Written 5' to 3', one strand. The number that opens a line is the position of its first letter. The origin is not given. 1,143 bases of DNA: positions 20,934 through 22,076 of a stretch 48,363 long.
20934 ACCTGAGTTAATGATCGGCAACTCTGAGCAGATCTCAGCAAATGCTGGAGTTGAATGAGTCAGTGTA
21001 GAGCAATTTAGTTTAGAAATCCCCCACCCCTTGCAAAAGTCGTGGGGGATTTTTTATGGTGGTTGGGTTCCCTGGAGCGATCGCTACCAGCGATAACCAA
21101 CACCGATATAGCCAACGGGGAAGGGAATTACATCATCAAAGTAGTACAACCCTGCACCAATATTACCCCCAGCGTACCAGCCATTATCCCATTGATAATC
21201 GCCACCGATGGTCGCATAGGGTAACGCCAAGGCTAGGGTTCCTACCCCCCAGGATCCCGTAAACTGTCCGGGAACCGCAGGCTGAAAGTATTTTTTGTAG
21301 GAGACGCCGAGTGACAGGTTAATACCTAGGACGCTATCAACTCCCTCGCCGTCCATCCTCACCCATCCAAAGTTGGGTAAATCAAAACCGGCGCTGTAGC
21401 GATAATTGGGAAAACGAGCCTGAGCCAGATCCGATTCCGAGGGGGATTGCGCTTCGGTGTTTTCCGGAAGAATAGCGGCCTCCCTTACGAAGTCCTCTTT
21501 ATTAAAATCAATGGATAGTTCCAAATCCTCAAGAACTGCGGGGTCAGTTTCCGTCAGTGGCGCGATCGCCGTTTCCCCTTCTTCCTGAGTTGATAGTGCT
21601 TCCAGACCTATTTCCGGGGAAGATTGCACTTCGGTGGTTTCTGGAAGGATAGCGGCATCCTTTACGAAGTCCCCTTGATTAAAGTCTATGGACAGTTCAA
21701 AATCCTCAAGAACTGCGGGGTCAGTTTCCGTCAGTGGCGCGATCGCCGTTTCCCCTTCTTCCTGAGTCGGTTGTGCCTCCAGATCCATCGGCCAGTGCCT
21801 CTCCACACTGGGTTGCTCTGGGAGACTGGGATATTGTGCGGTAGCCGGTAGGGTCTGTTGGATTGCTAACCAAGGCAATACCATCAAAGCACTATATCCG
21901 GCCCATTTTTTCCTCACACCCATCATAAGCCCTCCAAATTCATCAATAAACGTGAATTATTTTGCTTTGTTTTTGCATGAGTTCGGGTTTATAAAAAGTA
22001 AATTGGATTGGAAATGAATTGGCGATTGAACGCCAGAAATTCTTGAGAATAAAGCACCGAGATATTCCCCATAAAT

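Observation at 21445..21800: Recent in-frame 177-nt tandem duplication inside the secreted protein gene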

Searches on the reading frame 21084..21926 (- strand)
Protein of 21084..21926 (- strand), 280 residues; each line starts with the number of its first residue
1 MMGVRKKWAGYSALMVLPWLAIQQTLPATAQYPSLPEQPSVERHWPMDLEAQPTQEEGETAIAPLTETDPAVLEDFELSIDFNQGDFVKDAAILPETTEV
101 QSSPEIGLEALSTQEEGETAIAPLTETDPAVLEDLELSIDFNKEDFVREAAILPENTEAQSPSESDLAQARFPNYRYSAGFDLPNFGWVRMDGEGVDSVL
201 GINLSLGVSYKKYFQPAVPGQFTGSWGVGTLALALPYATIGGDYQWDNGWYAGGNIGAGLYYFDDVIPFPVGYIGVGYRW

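Call 6: search_protein_families(library=pfam, proteins=[window:21084-21926:-], max_evalue=1)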
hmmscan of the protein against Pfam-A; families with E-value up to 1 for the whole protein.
window:21084-21926:- (280 aa): 0 families

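Call 7: search_protein_families(library=ncbifam, proteins=[window:21084-21926:-], max_evalue=1)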
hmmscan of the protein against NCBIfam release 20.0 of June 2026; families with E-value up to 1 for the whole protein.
window:21084-21926:- (280 aa): 1 family
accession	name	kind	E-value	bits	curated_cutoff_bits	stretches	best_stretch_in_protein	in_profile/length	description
NF006845.0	PRK09357.2-6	equivalog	0.082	11.6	728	0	115-152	84-119/428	dihydroorotase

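Call 8: find_homologous_proteins(query=window:21084-21926:-, max_evalue=0.001)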
Query window:21084-21926:- (280 aa): 16 proteins with E <= 0.001 among 8000 candidates.
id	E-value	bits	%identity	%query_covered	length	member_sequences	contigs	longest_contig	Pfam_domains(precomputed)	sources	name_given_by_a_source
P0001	3.0e-186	636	100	100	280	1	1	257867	-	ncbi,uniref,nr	ncbi:hypothetical protein NG796_04530 [Laspinema sp. A4]|uniref:hypothetical protein n=1 Tax=Laspine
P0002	9.4e-161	552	87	100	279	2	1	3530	-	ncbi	ncbi:MAG TPA: hypothetical protein V6D27_13290 [Vampirovibrionales bacterium]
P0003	4.6e-151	520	84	100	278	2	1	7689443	-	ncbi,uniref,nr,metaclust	ncbi:hypothetical protein [Oscillatoria acuminata]|uniref:Uncharacterized protein n=1 Tax=Oscillator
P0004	6.5e-148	510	82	100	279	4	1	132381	-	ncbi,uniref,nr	ncbi:hypothetical protein [Laspinema olomoucense]|uniref:hypothetical protein n=1 Tax=Laspinema olom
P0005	1.0e-143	496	81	100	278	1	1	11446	-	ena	-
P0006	9.2e-140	483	83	95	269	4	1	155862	-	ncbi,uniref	ncbi:hypothetical protein [Laspinema palackyanum]|uniref:hypothetical protein n=1 Tax=Laspinema pala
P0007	6.8e-130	451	70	100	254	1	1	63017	-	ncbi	-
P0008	5.3e-129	448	65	100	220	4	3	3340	-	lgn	-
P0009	1.4e-126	440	62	100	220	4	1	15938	-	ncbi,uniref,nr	ncbi:hypothetical protein [Oscillatoria sp. HE19RPO]|uniref:hypothetical protein n=1 Tax=Oscillatori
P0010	1.8e-126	439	64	100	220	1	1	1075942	-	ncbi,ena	-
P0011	2.5e-121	423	65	100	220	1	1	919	-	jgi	-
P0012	6.7e-118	411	61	100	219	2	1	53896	-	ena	-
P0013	2.4e-117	409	64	100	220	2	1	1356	-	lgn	-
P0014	5.9e-102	359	76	65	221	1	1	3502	-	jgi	jgi:hypothetical protein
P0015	1.3e-62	230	63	54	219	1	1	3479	-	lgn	-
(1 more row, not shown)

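Call 12: find_related_loci(query=A1, collection=genome_contigs, flank=4000)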
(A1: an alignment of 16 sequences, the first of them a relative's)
Query A1 (280 aa) in genome_contigs; peptide patterns used: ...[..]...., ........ (x = any residue, [..] = any of these).
57 stretches matched a pattern; 11 encode a relative of the query (tblastn E <= 1e-3); 11 distinct loci.
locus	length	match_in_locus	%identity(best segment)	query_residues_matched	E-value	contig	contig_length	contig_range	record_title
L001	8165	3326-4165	87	1-280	6e-164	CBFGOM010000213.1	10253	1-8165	MAG TPA_asm: uncultured Oscillatoriaceae bacterium isolate SRR29873479_metabat2_16 genome assembly, contig: ERZ27315265.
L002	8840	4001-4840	84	1-280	4e-154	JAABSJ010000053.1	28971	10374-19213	MAG: Oscillatoria sp. isolate S11.Bin022 Scaffold_52, whole genome shotgun sequence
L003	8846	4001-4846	84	1-280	1e-153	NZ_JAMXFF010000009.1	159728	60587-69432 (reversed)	Laspinema palackyanum D2a NODE_10_length_159728_cov_63.399227, whole genome shotgun sequence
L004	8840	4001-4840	81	1-280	7e-149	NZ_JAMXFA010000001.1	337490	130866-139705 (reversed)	Laspinema olomoucense D3b NODE_1_length_337490_cov_99.818321, whole genome shotgun sequence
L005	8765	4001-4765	70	1-280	5e-122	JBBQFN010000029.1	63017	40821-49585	MAG: Cyanophyceae cyanobacterium isolate Co_metawrap_1029 Cmw_1029_k141_2850387_length_63017_cov_44.9944, whole genome s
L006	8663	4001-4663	64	1-280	6e-105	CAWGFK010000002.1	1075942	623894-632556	MAG: uncultured cyanobacterium isolate MFD01721.bin.1.50 genome assembly, contig: contig_13528, whole genome shotgun seq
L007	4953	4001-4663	62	1-280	7e-104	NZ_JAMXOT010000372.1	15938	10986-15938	Oscillatoria sp. HE19RPO 627, whole genome shotgun sequence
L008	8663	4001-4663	84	1-280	1e-101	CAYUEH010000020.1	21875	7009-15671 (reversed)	MAG TPA_asm: uncultured Laspinema sp. isolate binchicken_co405_170 genome assembly, contig: NODE_3470_length_21875_cov_1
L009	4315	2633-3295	83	1-280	1e-100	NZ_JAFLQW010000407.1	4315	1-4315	Phormidium pseudopriestleyi FRX01 c_000000008123, whole genome shotgun sequence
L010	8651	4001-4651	43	1-280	6e-62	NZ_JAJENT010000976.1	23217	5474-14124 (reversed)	Phormidium sp. CCY1219 NODE_1451245+_length_23217_cov_92.0704, whole genome shotgun sequence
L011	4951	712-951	48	175-253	4e-18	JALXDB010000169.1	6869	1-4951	MAG: Spirochaetes bacterium isolate T2_metabat2_scaf2bin.224 T2_NODE_18938_length_6869_cov_2.239691, whole genome shotgu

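Call 18: predict_structure(alignment_id=A1)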
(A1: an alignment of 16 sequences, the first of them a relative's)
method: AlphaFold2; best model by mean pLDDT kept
length: 280 residues; sequences in the alignment: 16
mean_pLDDT: 32.8   pTM: 0.20
mean pLDDT of the five models: 32.8, 29.7, 29.3, 28.9, 28.5
residues with pLDDT >= 90: 0; 70-90: 0; 50-70: 0; < 50: 280
segments of 3 or more residues with pLDDT < 50: 1-280
pLDDT, mean of each block of 10 residues (from residue 1): 38 38 32 33 35 30 30 28 31 29 30 31 32 30 29 33 34 32 33 36 28 26 27 31 35 42 44 43
secondary structure, 60 per line:
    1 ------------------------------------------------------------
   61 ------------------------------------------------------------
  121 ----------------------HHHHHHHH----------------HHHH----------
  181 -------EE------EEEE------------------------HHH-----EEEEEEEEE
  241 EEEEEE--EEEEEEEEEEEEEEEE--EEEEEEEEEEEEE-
elements in order: H143-150 H167-170 E196-199 E232-246 E249-264 E267-279

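Call 37: find_encoding_contigs(protein=P0011, flank=1000, max_places=2)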
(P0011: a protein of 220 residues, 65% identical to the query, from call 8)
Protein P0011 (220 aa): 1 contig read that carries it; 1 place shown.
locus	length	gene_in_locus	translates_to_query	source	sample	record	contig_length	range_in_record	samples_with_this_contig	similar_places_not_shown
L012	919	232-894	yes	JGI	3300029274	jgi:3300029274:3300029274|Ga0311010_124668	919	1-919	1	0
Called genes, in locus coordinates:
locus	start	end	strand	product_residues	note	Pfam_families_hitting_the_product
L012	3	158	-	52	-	?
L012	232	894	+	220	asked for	-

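Call 38: find_encoding_contigs(protein=P0005, flank=1000, max_places=2)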
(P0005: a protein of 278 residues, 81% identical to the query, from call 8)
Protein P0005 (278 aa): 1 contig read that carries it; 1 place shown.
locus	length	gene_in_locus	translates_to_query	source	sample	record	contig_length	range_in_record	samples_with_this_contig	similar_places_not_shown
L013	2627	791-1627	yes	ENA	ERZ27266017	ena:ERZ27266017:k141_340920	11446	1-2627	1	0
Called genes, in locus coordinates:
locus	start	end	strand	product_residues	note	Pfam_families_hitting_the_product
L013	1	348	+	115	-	?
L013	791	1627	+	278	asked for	-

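Call 39: find_encoding_contigs(protein=P0012, flank=1000, max_places=2)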
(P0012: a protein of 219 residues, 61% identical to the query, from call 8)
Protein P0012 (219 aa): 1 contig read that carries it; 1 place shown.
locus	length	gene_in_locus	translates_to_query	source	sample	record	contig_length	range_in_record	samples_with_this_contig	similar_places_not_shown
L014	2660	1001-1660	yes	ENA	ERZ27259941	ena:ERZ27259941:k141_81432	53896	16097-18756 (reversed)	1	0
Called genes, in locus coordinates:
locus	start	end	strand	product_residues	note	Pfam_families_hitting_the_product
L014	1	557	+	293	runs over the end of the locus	-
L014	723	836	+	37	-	-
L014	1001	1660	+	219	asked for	-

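Call 40: find_encoding_contigs(protein=P0014, flank=1000, max_places=2)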
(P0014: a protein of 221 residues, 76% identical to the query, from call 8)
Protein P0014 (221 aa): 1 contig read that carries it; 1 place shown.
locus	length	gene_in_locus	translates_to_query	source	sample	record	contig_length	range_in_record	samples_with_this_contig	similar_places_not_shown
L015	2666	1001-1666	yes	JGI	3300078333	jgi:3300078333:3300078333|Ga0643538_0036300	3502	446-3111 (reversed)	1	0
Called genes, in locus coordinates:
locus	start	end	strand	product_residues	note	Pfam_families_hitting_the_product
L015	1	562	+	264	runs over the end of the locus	-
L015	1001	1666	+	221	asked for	-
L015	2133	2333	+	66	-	-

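Call 52: list_cluster_members(proteins=[P0001, P0003, P0004, P0006, P0009, P0008, P0002])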
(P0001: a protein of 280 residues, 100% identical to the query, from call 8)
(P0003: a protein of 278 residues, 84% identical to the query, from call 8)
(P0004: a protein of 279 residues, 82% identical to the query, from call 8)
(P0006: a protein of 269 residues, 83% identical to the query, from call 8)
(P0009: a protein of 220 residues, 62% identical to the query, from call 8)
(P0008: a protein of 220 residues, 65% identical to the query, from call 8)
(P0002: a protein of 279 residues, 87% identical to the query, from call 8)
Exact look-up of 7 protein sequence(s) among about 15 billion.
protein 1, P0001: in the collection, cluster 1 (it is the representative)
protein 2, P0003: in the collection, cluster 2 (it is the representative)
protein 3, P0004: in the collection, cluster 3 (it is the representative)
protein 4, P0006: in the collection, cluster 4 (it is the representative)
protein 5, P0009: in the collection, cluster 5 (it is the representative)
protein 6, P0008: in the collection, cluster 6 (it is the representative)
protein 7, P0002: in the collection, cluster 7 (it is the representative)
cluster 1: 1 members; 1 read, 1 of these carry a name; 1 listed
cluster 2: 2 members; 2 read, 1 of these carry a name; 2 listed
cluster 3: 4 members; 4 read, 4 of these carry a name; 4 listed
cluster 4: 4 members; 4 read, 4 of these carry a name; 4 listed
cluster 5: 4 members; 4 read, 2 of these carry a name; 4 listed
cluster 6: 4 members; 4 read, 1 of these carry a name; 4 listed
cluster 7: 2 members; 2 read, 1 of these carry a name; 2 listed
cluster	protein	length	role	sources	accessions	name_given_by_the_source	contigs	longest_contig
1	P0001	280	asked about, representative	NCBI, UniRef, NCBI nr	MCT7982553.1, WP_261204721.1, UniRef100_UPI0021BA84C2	hypothetical protein NG796_04530 [Laspinema sp. A4] | hypothetical protein n=1 Tax=Laspinema sp. D2d TaxID=2953686 RepID=UPI0021BA84C2 | hypothetical protein [Laspinema sp. D2d]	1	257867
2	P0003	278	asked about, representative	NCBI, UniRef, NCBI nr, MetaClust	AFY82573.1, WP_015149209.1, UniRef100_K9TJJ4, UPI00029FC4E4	hypothetical protein [Oscillatoria acuminata] | Uncharacterized protein n=1 Tax=Oscillatoria acuminata PCC 6304 TaxID=56110 ... | status=active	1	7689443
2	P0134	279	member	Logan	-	-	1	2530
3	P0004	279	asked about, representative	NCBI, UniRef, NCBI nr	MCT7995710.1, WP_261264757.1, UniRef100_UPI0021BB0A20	hypothetical protein [Laspinema olomoucense] | hypothetical protein n=1 Tax=Laspinema olomoucense TaxID=3231600 RepID=UPI0021BB0A20 | hypothetical protein [Laspinema sp. D3c]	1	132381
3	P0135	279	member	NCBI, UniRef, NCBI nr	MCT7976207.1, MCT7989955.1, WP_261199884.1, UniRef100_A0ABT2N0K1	hypothetical protein [Laspinema olomoucense] | Outer membrane protein beta-barrel domain-containing protein n=2 Tax=Laspinema ... | hypothetical protein [Laspinema sp. D3a]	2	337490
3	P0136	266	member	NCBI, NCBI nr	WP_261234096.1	hypothetical protein [Laspinema olomoucense] | hypothetical protein [Laspinema sp. D3b]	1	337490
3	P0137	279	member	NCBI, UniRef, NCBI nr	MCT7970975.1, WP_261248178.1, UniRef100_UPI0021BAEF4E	hypothetical protein [Laspinema olomoucense] | hypothetical protein n=1 Tax=Laspinema olomoucense TaxID=3231600 RepID=UPI0021BAEF4E | hypothetical protein [Laspinema sp. D3d]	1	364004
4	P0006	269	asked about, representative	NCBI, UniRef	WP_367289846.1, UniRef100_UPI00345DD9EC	hypothetical protein [Laspinema palackyanum] | hypothetical protein n=1 Tax=Laspinema palackyanum TaxID=3231601 RepID=UPI00345DD9EC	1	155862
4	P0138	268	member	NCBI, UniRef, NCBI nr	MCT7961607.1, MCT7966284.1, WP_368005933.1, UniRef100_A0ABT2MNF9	hypothetical protein NG799_08050 [Laspinema sp. D1] | Uncharacterized protein n=2 Tax=Laspinema TaxID=2584823 RepID=A0ABT2MNF9_9CYAN | hypothetical protein [Laspinema sp. D2b]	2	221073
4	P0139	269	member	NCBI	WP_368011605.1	hypothetical protein [Laspinema palackyanum]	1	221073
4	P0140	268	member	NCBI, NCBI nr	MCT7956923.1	hypothetical protein NG795_16845 [Laspinema sp. D3] | hypothetical protein [Laspinema sp. D2c]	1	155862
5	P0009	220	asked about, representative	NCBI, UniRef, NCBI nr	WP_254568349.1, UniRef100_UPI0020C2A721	hypothetical protein [Oscillatoria sp. HE19RPO] | hypothetical protein n=1 Tax=Oscillatoria sp. HE19RPO TaxID=2954806 RepID=UPI0020C2A721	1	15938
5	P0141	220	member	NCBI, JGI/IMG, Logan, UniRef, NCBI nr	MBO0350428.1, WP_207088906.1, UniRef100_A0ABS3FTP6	hypothetical protein J0895_15245 [Phormidium pseudopriestleyi FRX01] | DUF3575 domain-containing protein n=1 Tax=Phormidium pseudopriestleyi FRX01 TaxID=1759528 ... | hypothetical protein [Phormidium pseudopriestleyi]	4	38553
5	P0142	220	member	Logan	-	-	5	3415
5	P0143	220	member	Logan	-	-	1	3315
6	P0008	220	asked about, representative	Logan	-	-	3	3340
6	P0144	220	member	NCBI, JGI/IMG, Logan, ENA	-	hypothetical protein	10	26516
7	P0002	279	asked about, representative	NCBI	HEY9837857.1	MAG TPA: hypothetical protein V6D27_13290 [Vampirovibrionales bacterium]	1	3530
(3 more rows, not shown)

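Call 54: find_encoding_contigs(protein=P0144, flank=4000, max_places=4)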
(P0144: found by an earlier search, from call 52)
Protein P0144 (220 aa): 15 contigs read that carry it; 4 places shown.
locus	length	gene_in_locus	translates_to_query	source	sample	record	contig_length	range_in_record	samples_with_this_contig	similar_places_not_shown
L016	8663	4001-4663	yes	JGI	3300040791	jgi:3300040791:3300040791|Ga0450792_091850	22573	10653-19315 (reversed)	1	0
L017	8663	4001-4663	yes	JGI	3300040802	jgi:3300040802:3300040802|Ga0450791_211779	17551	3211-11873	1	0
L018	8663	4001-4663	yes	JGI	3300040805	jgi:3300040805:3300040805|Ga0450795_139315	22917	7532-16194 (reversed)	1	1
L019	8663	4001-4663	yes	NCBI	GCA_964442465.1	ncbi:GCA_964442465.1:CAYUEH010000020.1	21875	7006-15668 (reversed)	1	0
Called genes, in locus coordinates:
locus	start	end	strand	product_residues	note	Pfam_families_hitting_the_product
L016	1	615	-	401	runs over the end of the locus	PF12323:HTH_OrfB_IS605, PF01385:OrfB_IS605, PF07282:Cas12f1-like_TNB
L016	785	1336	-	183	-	PF00877:NLPC_P60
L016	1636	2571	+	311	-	PF13354:Beta-lactamase2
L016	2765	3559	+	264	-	-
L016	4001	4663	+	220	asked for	-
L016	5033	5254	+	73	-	-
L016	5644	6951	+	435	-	PF13439:Glyco_transf_4, PF13579:Glyco_trans_4_4, PF20706:GT4-conflict, PF00534:Glycos_transf_1, PF13692:Glyco_trans_1_4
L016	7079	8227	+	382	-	PF02638:GHL10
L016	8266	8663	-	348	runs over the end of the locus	PF01757:Acyl_transf_3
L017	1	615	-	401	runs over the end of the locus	PF12323:HTH_OrfB_IS605, PF01385:OrfB_IS605, PF07282:Cas12f1-like_TNB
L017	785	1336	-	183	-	PF00877:NLPC_P60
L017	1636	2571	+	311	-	PF13354:Beta-lactamase2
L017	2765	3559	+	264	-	-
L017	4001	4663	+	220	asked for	-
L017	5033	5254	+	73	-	-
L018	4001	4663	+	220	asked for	-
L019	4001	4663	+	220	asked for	-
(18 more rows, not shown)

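Call 56: search_protein_families(library=pfam, proteins=[P0141, window:21084-21926:-, P0135], max_evalue=10)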
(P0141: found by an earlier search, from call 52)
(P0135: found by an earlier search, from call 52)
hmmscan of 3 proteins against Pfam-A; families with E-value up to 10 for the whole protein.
P0141 (220 aa): 0 families

window:21084-21926:- (280 aa): 0 families

P0135 (279 aa): 0 families

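Call 64: find_related_loci(query=A1, collection=metagenome_contigs, flank=1500)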
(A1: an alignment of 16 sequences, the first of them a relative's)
Query A1 (280 aa) in metagenome_contigs; peptide patterns used: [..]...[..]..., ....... (x = any residue, [..] = any of these).
413 stretches matched a pattern, but none encodes a relative of the query by tblastn (E <= 1e-3).
